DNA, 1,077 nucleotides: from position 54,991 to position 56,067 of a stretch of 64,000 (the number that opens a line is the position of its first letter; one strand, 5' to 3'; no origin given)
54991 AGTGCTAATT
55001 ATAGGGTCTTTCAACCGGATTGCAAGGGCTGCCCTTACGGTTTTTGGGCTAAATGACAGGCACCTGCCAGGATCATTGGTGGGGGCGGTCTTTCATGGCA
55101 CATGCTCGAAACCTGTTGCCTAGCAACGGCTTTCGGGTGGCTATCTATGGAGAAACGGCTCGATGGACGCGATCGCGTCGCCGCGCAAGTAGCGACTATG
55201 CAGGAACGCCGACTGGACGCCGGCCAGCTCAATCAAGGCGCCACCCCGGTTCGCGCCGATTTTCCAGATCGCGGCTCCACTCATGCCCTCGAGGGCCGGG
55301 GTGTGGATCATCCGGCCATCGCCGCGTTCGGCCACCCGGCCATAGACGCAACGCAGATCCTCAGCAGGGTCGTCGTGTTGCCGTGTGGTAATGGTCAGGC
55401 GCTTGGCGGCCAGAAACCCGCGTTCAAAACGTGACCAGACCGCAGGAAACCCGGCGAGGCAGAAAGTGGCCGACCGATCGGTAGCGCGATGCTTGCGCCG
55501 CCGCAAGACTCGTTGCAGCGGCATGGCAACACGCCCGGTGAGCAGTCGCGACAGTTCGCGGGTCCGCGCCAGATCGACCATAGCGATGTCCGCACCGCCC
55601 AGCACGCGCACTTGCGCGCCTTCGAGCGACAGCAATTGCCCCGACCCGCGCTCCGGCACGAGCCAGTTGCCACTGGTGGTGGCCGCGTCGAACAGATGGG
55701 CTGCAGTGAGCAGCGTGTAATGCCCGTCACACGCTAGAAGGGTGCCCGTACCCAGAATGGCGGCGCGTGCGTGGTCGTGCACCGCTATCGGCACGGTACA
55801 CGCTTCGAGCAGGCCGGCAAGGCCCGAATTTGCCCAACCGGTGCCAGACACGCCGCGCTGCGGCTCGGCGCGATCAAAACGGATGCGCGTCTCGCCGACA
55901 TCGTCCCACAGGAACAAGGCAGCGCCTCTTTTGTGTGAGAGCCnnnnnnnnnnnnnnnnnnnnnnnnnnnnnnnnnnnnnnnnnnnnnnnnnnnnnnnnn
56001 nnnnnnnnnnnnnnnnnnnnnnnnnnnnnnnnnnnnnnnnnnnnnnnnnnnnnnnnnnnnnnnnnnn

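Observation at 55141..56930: Lon-type AAA+ motor paired with a cytoplasmic trypsin-fold protease: candidate new two-gene proteolytic system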

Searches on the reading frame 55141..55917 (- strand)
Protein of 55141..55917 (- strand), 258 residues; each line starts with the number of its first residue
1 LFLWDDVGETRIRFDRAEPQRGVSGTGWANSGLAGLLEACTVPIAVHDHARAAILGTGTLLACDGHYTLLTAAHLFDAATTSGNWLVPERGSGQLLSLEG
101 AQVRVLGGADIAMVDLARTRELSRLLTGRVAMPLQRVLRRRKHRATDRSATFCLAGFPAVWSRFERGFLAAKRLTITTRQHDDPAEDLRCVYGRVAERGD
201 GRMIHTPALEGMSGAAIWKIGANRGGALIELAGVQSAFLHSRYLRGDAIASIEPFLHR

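Call 3: search_protein_families(library=pfam, proteins=[window:55141-55917:-], max_evalue=1)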
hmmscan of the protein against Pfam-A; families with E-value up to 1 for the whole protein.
window:55141-55917:- (258 aa): 1 family
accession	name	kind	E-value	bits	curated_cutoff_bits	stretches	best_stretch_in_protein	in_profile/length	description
PF13365.12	Trypsin_2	-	0.015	16.5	27.6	1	56-218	1-135/144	Trypsin-like peptidase domain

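Call 4: search_protein_families(library=padloc, proteins=[window:55141-55917:-], max_evalue=1)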
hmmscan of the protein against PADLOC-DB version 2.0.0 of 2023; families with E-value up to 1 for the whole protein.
window:55141-55917:- (258 aa): 0 families

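Call 5: search_protein_families(library=ncbifam, proteins=[window:55141-55917:-], max_evalue=1)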
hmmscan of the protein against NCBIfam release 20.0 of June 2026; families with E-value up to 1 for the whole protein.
window:55141-55917:- (258 aa): 0 families

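Call 6: find_homologous_proteins(query=window:55141-55917:-)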
Query window:55141-55917:- (258 aa): 53 proteins with E <= 0.001 among 3122 candidates.
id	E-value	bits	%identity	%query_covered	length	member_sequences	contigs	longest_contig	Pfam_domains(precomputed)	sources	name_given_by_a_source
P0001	2.0e-167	573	100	100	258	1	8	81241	-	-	-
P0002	4.2e-97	343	65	100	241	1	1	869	-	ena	-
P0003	5.4e-94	332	62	99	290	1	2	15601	-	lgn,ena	-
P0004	3.8e-92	326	60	100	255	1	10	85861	-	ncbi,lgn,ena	-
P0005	3.0e-91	323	60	100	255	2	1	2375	-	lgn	-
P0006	1.0e-90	322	59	100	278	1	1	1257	-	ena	-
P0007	3.1e-90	320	60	100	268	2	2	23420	-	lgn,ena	-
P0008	8.0e-90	319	60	100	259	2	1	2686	-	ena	-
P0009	3.6e-89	317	56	100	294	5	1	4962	-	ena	-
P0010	6.8e-89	316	59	99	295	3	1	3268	-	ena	-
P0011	4.8e-88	313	54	100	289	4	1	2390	-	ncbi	-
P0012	8.6e-88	312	58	96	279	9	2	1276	-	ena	-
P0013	1.1e-86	309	58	100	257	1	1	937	-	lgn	-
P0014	2.0e-85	304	57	100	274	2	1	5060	-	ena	-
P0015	2.4e-82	294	56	96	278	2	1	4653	-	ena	-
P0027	1.4e-57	213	48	99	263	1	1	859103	-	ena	-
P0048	1.6e-42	164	41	100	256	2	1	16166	-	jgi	jgi:hypothetical protein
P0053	1.1e-11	63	27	83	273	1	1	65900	-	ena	-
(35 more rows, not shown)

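Call 7: search_solved_structures(query=window:55141-55917:-, max_evalue=10, show_alignments=2)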
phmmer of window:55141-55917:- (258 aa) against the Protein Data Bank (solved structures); distinct sequences matched with E-value up to 10: 0.

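Call 37: find_related_loci(query=A1, collection=genome_contigs, flank=6000)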
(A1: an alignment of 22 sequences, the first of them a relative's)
Query A1 (258 aa) in genome_contigs; peptide patterns used: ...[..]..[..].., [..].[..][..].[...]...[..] (x = any residue, [..] = any of these).
79 stretches matched a pattern; 16 encode a relative of the query (tblastn E <= 1e-3); 16 distinct loci.
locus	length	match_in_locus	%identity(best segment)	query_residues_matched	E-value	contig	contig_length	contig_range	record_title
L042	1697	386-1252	53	1-258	6e-94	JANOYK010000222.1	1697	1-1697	MAG: Burkholderiales bacterium isolate VAR_83_metabat_129 VAR_83_k141_2246486, whole genome shotgun sequence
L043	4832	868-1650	56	1-256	3e-87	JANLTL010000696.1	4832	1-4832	MAG: Burkholderiales bacterium isolate OTE_25_metabat_182_sub OTE_25_k141_2671482, whole genome shotgun sequence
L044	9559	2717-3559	55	1-256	2e-87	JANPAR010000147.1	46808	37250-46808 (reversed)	MAG: Burkholderiales bacterium isolate VAR_79_metabat_185 VAR_79_k141_2943451, whole genome shotgun sequence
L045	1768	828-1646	55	1-256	9e-91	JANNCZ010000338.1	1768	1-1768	MAG: Burkholderiales bacterium isolate OTE_78_metabat_101_sub OTE_78_k141_4390272, whole genome shotgun sequence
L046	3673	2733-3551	55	1-256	2e-86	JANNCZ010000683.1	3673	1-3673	MAG: Burkholderiales bacterium isolate OTE_78_metabat_101_sub OTE_78_k141_3479306, whole genome shotgun sequence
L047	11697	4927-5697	46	1-256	4e-61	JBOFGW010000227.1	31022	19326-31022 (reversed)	MAG: Burkholderiaceae bacterium isolate WFFMC_MAG_062 k139_3773352_flag=1_multi=5.0000_len=31022, whole genome shotgun s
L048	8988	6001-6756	47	1-256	5e-59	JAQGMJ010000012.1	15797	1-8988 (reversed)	MAG: Betaproteobacteria bacterium isolate RYN_558 scaffold_4316221, whole genome shotgun sequence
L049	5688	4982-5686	46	1-240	1e-55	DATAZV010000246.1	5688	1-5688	MAG TPA_asm: Burkholderiales bacterium isolate SMAG_U5714 k141_510854, whole genome shotgun sequence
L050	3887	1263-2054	42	1-257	2e-52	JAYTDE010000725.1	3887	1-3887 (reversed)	MAG: Burkholderiales bacterium isolate GFS_1658 GFS_1658_724, whole genome shotgun sequence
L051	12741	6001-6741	42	1-251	2e-51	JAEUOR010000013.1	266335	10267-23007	MAG: Burkholderiales bacterium isolate new MAG-204 k141_1240748, whole genome shotgun sequence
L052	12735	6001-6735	41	4-256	3e-49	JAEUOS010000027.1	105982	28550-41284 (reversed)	MAG: Burkholderiales bacterium isolate new MAG-205 k141_163584, whole genome shotgun sequence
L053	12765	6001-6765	42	4-255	1e-47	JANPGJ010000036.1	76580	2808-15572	MAG: Burkholderiales bacterium isolate VAR_69_metabat_376 VAR_69_k141_2196081, whole genome shotgun sequence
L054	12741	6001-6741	40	1-251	2e-42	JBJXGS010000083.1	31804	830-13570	MAG: Burkholderiales bacterium isolate F1F2.bin.191 k127_9298212, whole genome shotgun sequence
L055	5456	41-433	50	135-257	4e-29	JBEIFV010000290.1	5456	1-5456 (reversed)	MAG: Burkholderiales bacterium isolate Sample-102-S76-bin-101 Sample_102_S76-bin_101-k141_2425397, whole genome shotgun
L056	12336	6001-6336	49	154-257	2e-24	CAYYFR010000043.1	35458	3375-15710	MAG TPA_asm: uncultured Burkholderiales bacterium isolate SRP128246_co1_11 genome assembly, contig: NODE_1790_length_354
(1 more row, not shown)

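Call 38: predict_structure(alignment_id=A1)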
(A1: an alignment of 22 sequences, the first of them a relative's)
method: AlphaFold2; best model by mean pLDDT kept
length: 258 residues; sequences in the alignment: 22
mean_pLDDT: 86.4   pTM: 0.87
mean pLDDT of the five models: 86.4, 85.5, 84.3, 83.1, 82.9
residues with pLDDT >= 90: 143; 70-90: 81; 50-70: 34; < 50: 0
segments of 3 or more residues with pLDDT < 50: none
pLDDT, mean of each block of 10 residues (from residue 1): 91 70 55 90 92 95 95 84 87 94 92 95 96 86 64 94 94 92 75 86 88 94 82 89 87 78
secondary structure, 60 per line:
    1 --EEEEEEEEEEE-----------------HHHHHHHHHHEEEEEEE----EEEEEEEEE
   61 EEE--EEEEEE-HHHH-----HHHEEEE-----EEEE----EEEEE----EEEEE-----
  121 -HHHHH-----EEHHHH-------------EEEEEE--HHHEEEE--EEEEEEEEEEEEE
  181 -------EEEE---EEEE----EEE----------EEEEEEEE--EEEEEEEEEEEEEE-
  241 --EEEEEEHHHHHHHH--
elements in order: E3-13 H31-40 E41-47 E52-63 E66-71 H73-76 E85-88 E94-97 E102-106 E111-115 H122-126 H134-137 E151-156 E162-165 E168-180 E188-191 E195-198 E203-205 E216-223 E226-239 E243-248 H249-256

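Call 41: fold_search(model_id=the predicted structure, library=pdb)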
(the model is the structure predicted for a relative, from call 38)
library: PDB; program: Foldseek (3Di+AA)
matches with E <= 10: 1498; with E <= 0.001: 220
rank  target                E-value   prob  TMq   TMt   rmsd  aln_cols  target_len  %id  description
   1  5f8t_A                2.8e-08  1.00  0.57  0.61   5.0       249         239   14  The crystal structure of human Plasma Kallikrein in complex with its peptide inhibitor pkalin-2 (released 2016-12-14)
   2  4x1n_U                3.4e-08  1.00  0.55  0.57   6.3       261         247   14  The crystal structure of mupain-1-16 in complex with murinised human uPA at pH7.4 (released 2015-03-25)
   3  4ogy_A                4.9e-08  1.00  0.54  0.58   5.6       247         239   14  Crystal structure of Fab DX-2930 in complex with human plasma kallikrein at 2.1 Angstrom resolution (released 2014-07-09)
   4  4zks_U                5.5e-08  1.00  0.55  0.57   6.3       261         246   13  The crystal structure of upain-1-W3A in complex with inactive uPA (uPA-S195A) at pH7.4 (released 2016-05-18)
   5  4ogx_A                5.8e-08  1.00  0.55  0.59   5.4       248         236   14  Crystal structure of Fab DX-2930 in complex with human plasma kallikrein at 2.4 Angstrom resolution (released 2014-07-09)
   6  2vnt_F                5.8e-08  1.00  0.51  0.51   7.4       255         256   15  Urokinase-Type Plasminogen Activator Inhibitor Complex with a 1-(7- SULPHOAMIDOISOQUINOLINYL)GUANIDINE (released 2008-02-19)
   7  3pb1_E                6.5e-08  1.00  0.55  0.57   5.7       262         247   13  Crystal Structure of a Michaelis Complex between Plasminogen Activator Inhibitor-1 and Urokinase-type Plasminogen Acti (released 2010-12-29)
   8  3mhw                  9.1e-08  1.00  0.55  0.58   6.4       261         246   13  The complex crystal Structure of Urokianse and 2-Aminobenzothiazole (released 2010-04-21)
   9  9vwt_A                9.6e-08  1.00  0.57  0.61   4.8       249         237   14  The catalytic domain of human plasma kallikrein with peptide inhibitor 070 (released 2025-08-06)
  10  3qn7_A                9.6e-08  1.00  0.54  0.56   6.3       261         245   13  Potent and selective bicyclic peptide inhibitor (UK18) of human urokinase-type plasminogen activator(uPA) (released 2012-02-15)
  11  3ox7_U                9.6e-08  1.00  0.54  0.57   6.1       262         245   13  The crystal structure of uPA complex with peptide inhibitor MH027 at pH4.6 (released 2011-08-10)
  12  5gvt_A                1.0e-07  1.00  0.54  0.58   5.3       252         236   13  Crystal structures of the serine protease domain of murine plasma kallikrein (released 2017-11-22)
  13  4cre                  1.0e-07  1.00  0.53  0.57   6.1       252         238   14  Creating novel F1 inhibitors through fragment based lead generation and structure aided drug design (released 2015-02-11)
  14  3ig6_B                1.0e-07  1.00  0.53  0.55   6.8       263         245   12  Low molecular weigth human Urokinase type Plasminogen activator 2-[6-(3'-Aminomethyl-biphenyl-3-yloxy)-4-(3-dimethylam (released 2009-10-13)
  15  10lr                  1.1e-07  1.00  0.55  0.60   5.6       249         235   15  N-Alkyl &amp; N-Aryl Aminopyrazole Spirocarbamates: A Two-Pronged Lead Optimization Strategy to Identify Orally Bioavail (released 2026-03-11)
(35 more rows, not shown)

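Call 52: search_dna_similar(query=window:55141-55917:-, collection=plasmids, mode=protein, max_evalue=0.001, max_rows=10)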
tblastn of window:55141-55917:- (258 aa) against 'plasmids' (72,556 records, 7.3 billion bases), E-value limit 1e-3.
Records with a match: 1; places in all: 1; records where one place covers at least 80% of the query: 1.
Best place of each record, by identity: <60% 1.
By first word of the organism name: Burkholderia 1.
By predicted mobility (MOB-suite, as given by PLSDB): conjugative 1.
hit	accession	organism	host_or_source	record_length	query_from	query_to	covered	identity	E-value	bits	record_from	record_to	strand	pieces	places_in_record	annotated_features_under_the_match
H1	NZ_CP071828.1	Burkholderia anthina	pure culture,RoundUp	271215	40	248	81%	27.7%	2e-9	65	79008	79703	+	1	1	hypothetical protein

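Call 53: search_dna_similar(query=window:55141-55917:-, collection=phages, mode=protein, max_evalue=0.001, max_rows=10)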
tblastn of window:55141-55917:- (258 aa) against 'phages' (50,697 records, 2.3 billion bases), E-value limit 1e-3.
No match.

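Call 55: get_annotated_region(hit=H1, flank=6000)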
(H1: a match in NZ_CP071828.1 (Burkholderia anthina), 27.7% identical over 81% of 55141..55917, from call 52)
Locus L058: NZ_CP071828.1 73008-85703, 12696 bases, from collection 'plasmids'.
description: Burkholderia anthina strain 1CH1 plasmid unnamed4, complete sequence
organism: Burkholderia anthina (NCBI taxid 179879)
taxonomy: Bacteria; Pseudomonadota; Betaproteobacteria; Burkholderiales; Burkholderiaceae; Burkholderia; Burkholderia anthina
host: -; source: pure culture,RoundUp; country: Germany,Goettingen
typing (MOB-suite, as given by PLSDB): conjugative; replicon rep_cluster_1398; relaxase MOBH,MOBP; mating-pair formation MPF_T
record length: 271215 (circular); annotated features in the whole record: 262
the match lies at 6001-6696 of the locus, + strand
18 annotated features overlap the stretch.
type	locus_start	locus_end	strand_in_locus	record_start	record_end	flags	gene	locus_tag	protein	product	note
CDS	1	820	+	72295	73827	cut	ltrA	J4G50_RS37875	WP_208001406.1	group II intron reverse transcriptase/maturase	GO:0000373 - Group II intron splicing [Evidence IEA]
CDS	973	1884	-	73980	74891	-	-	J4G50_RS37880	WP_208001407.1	SOS response-associated peptidase family protein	GO:0006974 - DNA damage response [Evidence IEA]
CDS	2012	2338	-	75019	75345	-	-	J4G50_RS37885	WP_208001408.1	H-NS histone family protein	-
CDS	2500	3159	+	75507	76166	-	-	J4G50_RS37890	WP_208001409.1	tyrosine-type recombinase/integrase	GO:0015074 - DNA integration [Evidence IEA]; GO:0006310 - DNA recombination [Evidence IEA]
CDS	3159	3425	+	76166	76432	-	-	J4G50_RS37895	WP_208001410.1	hypothetical protein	-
CDS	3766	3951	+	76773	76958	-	-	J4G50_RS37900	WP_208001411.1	hypothetical protein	-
CDS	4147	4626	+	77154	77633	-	-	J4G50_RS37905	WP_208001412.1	hypothetical protein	-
CDS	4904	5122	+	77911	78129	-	-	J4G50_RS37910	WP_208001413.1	hypothetical protein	-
CDS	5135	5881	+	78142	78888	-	-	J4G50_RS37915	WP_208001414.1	DUF4145 domain-containing protein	-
CDS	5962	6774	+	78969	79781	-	-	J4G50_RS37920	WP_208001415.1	hypothetical protein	-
CDS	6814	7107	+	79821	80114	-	-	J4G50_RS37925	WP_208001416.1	hypothetical protein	-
CDS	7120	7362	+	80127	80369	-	-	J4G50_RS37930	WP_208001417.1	hypothetical protein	-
CDS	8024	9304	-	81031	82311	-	-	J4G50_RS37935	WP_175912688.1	IS256 family transposase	-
CDS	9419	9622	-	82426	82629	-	-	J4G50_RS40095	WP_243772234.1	hypothetical protein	-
CDS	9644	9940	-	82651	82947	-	-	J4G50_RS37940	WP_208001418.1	H-NS histone family protein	-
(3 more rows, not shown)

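Call 67: search_protein_representatives(alignment_id=A1)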
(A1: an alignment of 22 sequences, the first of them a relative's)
Query: 22 sequences, 256 profile positions. Proteins with E-value up to 0.001 (for the whole library): 2759; up to 1e-10: 686; up to 1e-30: 106. The best 150 are listed.
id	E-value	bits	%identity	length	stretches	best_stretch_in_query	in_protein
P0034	6.0e-106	369.7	-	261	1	1-255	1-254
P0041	2.0e-95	335.2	-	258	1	1-255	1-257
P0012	2.5e-94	331.6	-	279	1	1-255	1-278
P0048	7.8e-92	323.4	-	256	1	1-255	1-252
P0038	3.1e-90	318.2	-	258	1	1-255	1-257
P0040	1.8e-81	289.5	-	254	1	1-255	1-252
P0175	2.3e-75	269.4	-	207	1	1-204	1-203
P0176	5.6e-73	261.6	-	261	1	1-255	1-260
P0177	2.8e-61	223.3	-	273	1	2-253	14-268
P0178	8.0e-55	202.1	-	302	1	1-250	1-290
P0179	7.9e-54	198.9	-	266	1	22-255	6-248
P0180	7.6e-53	195.7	-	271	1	20-255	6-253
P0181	1.3e-52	194.9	-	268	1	19-255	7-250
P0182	5.8e-51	189.5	-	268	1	21-255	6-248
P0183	2.3e-50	187.6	-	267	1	23-255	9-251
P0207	7.9e-39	149.7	-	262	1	3-255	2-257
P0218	8.6e-37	143.1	-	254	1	3-255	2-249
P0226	7.6e-36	140.0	-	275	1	4-254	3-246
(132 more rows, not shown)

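Call 68: find_encoding_contigs(protein=P0179, flank=4000, max_places=3)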
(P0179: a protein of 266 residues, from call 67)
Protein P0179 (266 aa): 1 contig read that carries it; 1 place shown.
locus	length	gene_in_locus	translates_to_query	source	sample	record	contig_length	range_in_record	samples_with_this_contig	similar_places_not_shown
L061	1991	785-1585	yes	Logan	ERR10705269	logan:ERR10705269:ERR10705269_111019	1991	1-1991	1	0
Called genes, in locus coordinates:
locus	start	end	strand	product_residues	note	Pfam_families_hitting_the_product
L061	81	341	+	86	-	PF17194:AbiEi_3_N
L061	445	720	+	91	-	-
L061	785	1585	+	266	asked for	PF13365:Trypsin_2 (faint)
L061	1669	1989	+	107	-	?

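Call 69: find_encoding_contigs(protein=P0207, flank=4000, max_places=3)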
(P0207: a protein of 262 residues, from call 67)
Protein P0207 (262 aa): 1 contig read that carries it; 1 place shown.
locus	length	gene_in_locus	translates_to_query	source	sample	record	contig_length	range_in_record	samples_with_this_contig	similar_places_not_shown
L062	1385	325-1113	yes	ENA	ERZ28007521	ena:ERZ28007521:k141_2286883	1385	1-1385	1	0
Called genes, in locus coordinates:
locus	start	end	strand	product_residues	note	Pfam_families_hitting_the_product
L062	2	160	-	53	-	?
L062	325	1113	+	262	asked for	PF13365:Trypsin_2 (weak)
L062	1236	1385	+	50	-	?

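Call 70: find_encoding_contigs(protein=P0053, flank=4000, max_places=3)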
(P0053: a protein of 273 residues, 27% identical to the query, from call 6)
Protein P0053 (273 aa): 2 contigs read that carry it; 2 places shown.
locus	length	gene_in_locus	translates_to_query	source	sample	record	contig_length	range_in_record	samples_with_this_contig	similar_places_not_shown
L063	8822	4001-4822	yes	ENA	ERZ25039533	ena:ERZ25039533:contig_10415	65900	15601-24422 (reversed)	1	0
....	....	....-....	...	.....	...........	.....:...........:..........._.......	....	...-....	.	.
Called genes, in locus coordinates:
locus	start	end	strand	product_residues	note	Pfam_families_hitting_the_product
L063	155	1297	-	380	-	-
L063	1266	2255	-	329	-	PF01555:N6_N4_Mtase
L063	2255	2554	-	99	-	-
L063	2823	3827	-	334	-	-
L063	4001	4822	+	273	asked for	-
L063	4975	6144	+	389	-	-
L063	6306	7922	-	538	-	PF00239:Resolvase, PF07508:Recombinase, PF13408:Zn_ribbon_recom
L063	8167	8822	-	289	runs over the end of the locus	PF12834:Phage_int_SAM_2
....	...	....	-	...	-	-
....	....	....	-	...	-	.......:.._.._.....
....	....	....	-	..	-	-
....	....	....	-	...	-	-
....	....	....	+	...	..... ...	-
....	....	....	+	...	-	-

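Call 72: search_protein_families(library=padloc, proteins=[L063:4975-6144:+, L063:4001-4822:+, L058:5962-6774:+, L058:5135-5881:+, L061:785-1585:+], max_evalue=0.01)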
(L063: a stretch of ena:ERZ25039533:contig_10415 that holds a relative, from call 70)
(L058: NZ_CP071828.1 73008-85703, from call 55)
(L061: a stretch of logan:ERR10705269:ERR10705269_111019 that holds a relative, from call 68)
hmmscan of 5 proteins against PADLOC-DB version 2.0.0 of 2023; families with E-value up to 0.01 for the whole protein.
L063:4975-6144:+ (389 aa): 1 family
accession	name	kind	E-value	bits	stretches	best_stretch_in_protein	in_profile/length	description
PDLC04110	PD-T7-5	-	0.00016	18.9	1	32-131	24-112/346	-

L063:4001-4822:+ (273 aa): 1 family
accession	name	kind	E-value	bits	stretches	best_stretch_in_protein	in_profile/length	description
PDLC03855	LmuA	-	6.7e-06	23.6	1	35-139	16-112/425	-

L058:5962-6774:+ (270 aa): 1 family
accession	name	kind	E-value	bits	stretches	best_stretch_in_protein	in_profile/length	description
PDLC03855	LmuA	-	0.0054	14.1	1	29-100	15-84/425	-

L058:5135-5881:+ (248 aa): 0 families

L061:785-1585:+ (266 aa): 0 families

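Call 80: find_encoding_contigs(protein=P0004, flank=5000, max_places=3)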
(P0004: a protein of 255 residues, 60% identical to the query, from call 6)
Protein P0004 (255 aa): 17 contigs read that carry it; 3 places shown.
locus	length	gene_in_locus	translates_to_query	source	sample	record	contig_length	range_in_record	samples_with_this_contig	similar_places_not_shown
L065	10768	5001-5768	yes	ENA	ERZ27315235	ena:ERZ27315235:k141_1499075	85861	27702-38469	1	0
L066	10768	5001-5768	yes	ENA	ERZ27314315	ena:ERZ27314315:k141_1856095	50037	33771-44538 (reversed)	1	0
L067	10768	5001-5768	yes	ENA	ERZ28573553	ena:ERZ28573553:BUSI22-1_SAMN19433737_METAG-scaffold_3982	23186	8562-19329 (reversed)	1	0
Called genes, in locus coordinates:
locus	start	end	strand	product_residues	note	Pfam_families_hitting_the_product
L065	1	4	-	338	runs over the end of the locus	PF03401:TctC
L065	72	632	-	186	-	PF07209:DUF1415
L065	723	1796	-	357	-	PF00817:IMS, PF21999:IMS_HHH_1 (weak), PF11799:IMS_C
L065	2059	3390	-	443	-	PF02113:Peptidase_S13, PF13354:Beta-lactamase2 (faint)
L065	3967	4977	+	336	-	PF00004:AAA, PF07728:AAA_5 (weak)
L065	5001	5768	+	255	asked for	-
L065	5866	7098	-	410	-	PF13191:AAA_16 (weak), PF13401:AAA_22 (faint)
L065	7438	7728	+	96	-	PF00166:Cpn10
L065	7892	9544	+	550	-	-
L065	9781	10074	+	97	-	-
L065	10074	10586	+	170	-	-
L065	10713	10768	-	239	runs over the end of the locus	PF00005:ABC_tran, PF13304:AAA_21 (faint)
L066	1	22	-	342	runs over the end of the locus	PF03401:TctC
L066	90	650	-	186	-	PF07209:DUF1415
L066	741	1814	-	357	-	PF00817:IMS, PF21999:IMS_HHH_1 (weak), PF11799:IMS_C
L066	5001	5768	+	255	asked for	-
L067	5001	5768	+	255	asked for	-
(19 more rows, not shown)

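Call 81: find_encoding_contigs(protein=P0027, flank=5000, max_places=2)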
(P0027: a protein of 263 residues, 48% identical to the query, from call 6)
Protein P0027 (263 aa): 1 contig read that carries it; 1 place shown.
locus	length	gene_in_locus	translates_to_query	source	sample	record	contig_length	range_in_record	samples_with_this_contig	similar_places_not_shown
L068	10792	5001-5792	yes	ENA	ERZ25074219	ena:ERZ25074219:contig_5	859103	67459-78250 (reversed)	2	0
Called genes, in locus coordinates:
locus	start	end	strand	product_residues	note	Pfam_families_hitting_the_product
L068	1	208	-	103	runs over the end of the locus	-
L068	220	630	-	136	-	PF07332:Phage_holin_3_6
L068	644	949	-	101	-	PF19029:DUF883_C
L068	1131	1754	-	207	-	PF03797:Autotransporter (weak), PF13505:OMP_b-brl, PF01389:OmpA_membrane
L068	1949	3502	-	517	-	PF02113:Peptidase_S13, PF13354:Beta-lactamase2 (faint)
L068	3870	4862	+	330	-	PF00004:AAA, PF07728:AAA_5 (weak)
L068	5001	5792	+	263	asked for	-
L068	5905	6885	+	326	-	PF14226:DIOX_N, PF03171:2OG-FeII_Oxy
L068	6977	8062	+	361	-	PF00180:Iso_dh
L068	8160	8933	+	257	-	PF00165:HTH_AraC (faint), PF12833:HTH_18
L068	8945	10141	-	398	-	PF07394:DUF1501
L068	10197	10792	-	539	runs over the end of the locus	PF08811:DUF1800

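Call 82: find_encoding_contigs(protein=P0048, flank=5000, max_places=2)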
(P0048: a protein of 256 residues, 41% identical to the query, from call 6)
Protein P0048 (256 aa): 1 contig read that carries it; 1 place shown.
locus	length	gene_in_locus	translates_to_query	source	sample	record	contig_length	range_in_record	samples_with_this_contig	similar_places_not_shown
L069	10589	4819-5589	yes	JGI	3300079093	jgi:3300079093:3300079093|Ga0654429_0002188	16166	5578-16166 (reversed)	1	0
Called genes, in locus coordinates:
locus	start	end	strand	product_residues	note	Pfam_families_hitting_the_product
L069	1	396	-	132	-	?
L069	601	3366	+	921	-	PF07715:Plug, PF00593:TonB_dep_Rec_b-barrel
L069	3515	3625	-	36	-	-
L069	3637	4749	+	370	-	PF00004:AAA, PF07728:AAA_5 (weak)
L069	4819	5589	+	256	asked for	-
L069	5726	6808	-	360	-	PF12146:Hydrolase_4 (weak)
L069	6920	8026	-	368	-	PF12833:HTH_18, PF00165:HTH_AraC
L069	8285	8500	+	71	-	-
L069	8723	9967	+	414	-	PF00563:EAL (weak), PF08668:HDOD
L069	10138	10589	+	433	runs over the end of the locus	PF07730:HisKA_3, PF13581:HATPase_c_2 (weak), PF02518:HATPase_c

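Call 85: find_encoding_contigs(protein=P0218, flank=4000, max_places=3)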
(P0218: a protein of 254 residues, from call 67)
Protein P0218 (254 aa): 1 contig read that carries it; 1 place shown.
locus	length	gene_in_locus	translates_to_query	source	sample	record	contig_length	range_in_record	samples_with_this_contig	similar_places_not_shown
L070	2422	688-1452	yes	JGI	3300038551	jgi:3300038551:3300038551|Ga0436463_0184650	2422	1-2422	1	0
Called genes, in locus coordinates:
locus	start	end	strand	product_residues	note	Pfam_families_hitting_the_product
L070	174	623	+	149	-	PF12680:SnoaL_2, PF14534:DUF4440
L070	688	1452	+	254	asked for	-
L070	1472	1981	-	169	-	PF01844:HNH, PF13395:HNH_4, PF14279:HNH_5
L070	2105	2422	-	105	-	?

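Call 86: find_encoding_contigs(protein=P0226, flank=4000, max_places=3)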
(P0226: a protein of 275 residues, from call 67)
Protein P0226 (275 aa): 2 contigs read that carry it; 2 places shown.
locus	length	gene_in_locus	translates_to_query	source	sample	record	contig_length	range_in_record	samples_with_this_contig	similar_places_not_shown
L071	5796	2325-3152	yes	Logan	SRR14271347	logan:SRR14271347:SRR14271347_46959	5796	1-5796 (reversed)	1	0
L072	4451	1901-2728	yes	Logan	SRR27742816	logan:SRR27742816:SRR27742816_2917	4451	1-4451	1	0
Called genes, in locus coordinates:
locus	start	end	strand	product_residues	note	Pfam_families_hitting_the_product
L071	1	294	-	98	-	?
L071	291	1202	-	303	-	PF12911:OppC_N, PF00528:BPD_transp_1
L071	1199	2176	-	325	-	PF19300:BPD_transp_1_N, PF00528:BPD_transp_1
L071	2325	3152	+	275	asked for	-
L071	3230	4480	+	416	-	PF01494:FAD_binding_3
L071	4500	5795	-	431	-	?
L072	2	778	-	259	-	?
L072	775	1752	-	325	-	PF19300:BPD_transp_1_N, PF00528:BPD_transp_1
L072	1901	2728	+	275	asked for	-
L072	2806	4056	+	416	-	PF01494:FAD_binding_3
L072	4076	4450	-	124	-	?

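Call 96: search_protein_families(library=phrogs, proteins=[window:55141-55917:-], max_evalue=0.1)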
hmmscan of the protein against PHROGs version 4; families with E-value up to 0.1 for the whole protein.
window:55141-55917:- (258 aa): 0 families

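Call 97: search_protein_families(library=pfam, alignment_id=A1, max_evalue=0.01)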
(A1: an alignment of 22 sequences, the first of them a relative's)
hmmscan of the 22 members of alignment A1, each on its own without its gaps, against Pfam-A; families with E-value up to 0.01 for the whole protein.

A. member 1, P0001 (258 aa): 0 families

B. families by the number of members that match (of 22 scanned): 1 family
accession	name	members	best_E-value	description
PF13365.12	Trypsin_2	17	1.3e-07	Trypsin-like peptidase domain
